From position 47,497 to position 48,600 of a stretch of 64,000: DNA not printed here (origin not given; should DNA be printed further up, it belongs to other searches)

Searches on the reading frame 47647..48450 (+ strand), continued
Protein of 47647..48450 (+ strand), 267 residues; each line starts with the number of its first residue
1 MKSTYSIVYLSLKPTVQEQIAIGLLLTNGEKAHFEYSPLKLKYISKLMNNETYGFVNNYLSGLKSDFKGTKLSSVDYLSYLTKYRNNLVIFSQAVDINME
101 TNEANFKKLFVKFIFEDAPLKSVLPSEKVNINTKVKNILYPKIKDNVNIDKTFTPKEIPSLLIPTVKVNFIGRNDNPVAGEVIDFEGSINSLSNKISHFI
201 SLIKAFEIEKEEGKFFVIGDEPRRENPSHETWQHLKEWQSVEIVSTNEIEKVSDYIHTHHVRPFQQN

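Call 99: fold_search(model_id=the predicted structure, library=viral)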
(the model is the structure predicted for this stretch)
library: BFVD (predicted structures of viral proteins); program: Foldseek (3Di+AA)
matches with E <= 10: 671; with E <= 0.001: 4
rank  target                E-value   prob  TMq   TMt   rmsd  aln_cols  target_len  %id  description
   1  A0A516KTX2            6.7e-10  1.00  0.41  0.41  11.2       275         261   12  (no name in the UniProt tables at hand)
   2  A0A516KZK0            2.5e-09  1.00  0.33  0.32  12.6       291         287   13  (no name in the UniProt tables at hand)
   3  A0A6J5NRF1            2.0e-06  1.00  0.38  0.78   2.2       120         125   20  Uncharacterized protein [uncultured Caudovirales phage]
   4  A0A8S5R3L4            6.9e-04  0.89  0.27  0.26  15.4       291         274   14  Uncharacterized protein [Podoviridae sp. ct8nN1]
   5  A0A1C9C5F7            1.1e-03  0.99  0.25  0.19  12.6       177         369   10  C2H2-type domain-containing protein [Heterosigma akashiwo virus 01]
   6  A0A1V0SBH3            1.4e-03  0.82  0.23  0.19  21.0       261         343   12  DUF2726 domain-containing protein [Catovirus CTV1]
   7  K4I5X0                2.3e-03  0.98  0.27  0.33   9.0       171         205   10  Uncharacterized protein [Salmonella phage STML-198]
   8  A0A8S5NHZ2            2.6e-03  0.99  0.36  0.37  12.8       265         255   12  DUF1828 domain-containing protein [Siphoviridae sp. ctRg81]
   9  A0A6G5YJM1            3.1e-03  1.00  0.33  0.43   4.6       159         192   13  (no name in the UniProt tables at hand)
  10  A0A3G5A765            4.7e-03  0.69  0.27  0.14  20.5       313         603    9  C2H2-type domain-containing protein [Harvfovirus sp.]
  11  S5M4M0                5.6e-03  1.00  0.31  0.30   5.6       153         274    7  Uncharacterized protein [Bacillus phage JL]
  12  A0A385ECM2            5.9e-03  1.00  0.25  0.49   4.3       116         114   13  Uncharacterized protein [Caulobacter phage CcrPW]
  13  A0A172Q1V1            6.6e-03  0.96  0.29  0.38   8.8       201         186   12  Uncharacterized protein [Escherichia phage MX01]
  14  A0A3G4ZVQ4            6.6e-03  0.77  0.23  0.30  13.9       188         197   11  Uncharacterized protein [Faunusvirus sp.]
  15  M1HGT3                9.5e-03  0.93  0.25  0.16  11.0       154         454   14  (no name in the UniProt tables at hand)
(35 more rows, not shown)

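Call 102: search_solved_structures(query=A4, max_evalue=10)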
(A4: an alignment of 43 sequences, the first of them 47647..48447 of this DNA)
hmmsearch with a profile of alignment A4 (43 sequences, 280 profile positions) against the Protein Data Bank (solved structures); distinct sequences matched with E-value up to 10: 6.
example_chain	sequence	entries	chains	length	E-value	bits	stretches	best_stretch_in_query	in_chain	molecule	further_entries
2qih_A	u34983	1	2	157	0.0089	18.5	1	137-221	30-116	protein UspA1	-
1tvz_A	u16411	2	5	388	0.24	13.9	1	4-108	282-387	3-hydroxy-3-methylglutaryl-CoA synthase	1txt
5mrc_88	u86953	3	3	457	0.62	12.5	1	30-72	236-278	mS47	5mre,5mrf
1xpl_A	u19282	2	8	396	0.64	12.5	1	4-108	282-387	3-hydroxy-3-methylglutaryl CoA synthase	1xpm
1xpk_A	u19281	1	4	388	0.82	12.1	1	4-108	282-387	3-hydroxy-3-methylglutaryl CoA synthase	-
8d8l_8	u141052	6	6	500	0.83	12.1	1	30-72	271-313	3-hydroxyisobutyryl-CoA hydrolase, mitochondrial | Small ribosomal subunit protein mS47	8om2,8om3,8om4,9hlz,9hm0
